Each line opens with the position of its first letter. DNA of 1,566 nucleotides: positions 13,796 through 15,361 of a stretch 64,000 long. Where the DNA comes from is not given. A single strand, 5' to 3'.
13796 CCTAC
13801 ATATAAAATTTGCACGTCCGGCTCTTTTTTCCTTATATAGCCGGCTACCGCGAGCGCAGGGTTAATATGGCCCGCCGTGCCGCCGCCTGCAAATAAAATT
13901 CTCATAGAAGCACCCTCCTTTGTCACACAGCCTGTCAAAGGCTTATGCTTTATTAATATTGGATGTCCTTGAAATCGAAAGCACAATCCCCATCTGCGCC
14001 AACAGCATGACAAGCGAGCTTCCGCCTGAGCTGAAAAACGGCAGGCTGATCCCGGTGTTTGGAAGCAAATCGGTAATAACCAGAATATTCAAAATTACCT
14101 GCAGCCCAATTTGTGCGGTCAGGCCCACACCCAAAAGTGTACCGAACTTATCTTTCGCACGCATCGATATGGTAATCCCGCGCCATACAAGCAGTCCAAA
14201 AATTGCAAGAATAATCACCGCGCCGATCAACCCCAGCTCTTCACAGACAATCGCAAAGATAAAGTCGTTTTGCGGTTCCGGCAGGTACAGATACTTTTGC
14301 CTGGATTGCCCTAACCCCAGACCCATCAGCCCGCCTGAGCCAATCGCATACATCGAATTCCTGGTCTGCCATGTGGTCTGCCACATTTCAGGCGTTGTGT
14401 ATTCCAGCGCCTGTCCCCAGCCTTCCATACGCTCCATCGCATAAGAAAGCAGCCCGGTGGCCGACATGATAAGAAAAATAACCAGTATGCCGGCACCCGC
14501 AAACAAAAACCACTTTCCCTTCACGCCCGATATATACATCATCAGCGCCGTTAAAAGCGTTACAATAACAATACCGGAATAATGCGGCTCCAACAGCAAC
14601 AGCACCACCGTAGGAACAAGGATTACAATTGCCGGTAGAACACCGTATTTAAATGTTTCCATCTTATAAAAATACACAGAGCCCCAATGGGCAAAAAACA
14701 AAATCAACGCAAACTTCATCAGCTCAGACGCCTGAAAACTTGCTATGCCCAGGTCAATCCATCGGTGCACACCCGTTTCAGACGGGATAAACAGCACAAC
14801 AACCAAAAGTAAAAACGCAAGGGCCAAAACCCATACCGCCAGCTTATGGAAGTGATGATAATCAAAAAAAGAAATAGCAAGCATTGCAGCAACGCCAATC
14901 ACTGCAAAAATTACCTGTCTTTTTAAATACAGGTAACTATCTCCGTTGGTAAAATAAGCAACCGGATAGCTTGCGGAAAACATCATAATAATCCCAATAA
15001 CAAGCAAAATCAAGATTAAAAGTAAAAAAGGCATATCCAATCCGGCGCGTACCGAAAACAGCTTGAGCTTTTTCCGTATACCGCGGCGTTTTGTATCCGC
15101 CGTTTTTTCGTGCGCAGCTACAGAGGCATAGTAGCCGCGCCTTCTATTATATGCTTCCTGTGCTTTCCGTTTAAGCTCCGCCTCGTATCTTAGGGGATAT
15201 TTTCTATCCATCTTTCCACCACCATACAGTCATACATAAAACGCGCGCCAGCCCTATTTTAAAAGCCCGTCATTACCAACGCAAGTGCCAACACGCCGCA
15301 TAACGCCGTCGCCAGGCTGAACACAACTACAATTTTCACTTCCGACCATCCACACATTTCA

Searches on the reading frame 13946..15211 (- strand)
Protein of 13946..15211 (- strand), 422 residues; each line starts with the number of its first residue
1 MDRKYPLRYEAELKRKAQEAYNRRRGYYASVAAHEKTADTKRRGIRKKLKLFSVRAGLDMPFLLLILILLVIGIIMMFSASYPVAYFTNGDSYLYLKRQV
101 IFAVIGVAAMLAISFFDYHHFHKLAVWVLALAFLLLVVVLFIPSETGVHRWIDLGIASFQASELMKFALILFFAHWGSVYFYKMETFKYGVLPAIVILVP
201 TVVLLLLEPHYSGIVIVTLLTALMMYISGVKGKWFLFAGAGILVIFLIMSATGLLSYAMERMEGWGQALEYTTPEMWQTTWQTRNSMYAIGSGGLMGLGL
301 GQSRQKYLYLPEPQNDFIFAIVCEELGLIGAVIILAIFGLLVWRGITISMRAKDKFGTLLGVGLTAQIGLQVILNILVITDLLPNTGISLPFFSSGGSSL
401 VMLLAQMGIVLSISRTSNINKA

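Call 41: find_encoding_contigs(protein=window:13946-15211:-, flank=10000, max_places=1)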
Protein window:13946-15211:- (422 aa): 21 contigs read that carry it; 1 place shown.
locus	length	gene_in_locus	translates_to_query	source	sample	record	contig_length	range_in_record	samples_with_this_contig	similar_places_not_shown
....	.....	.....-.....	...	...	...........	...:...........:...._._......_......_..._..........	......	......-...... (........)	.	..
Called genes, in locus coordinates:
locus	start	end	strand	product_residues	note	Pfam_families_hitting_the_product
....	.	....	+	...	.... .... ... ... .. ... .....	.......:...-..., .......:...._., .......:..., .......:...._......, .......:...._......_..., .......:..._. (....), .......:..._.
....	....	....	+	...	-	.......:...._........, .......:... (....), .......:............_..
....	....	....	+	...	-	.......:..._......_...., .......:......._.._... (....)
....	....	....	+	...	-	-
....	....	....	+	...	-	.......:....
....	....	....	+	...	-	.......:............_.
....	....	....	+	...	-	-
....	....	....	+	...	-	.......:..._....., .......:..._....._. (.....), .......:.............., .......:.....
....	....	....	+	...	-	-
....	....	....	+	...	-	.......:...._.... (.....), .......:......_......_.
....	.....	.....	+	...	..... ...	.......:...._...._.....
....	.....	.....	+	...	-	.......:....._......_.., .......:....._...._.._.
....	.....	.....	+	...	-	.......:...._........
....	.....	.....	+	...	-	-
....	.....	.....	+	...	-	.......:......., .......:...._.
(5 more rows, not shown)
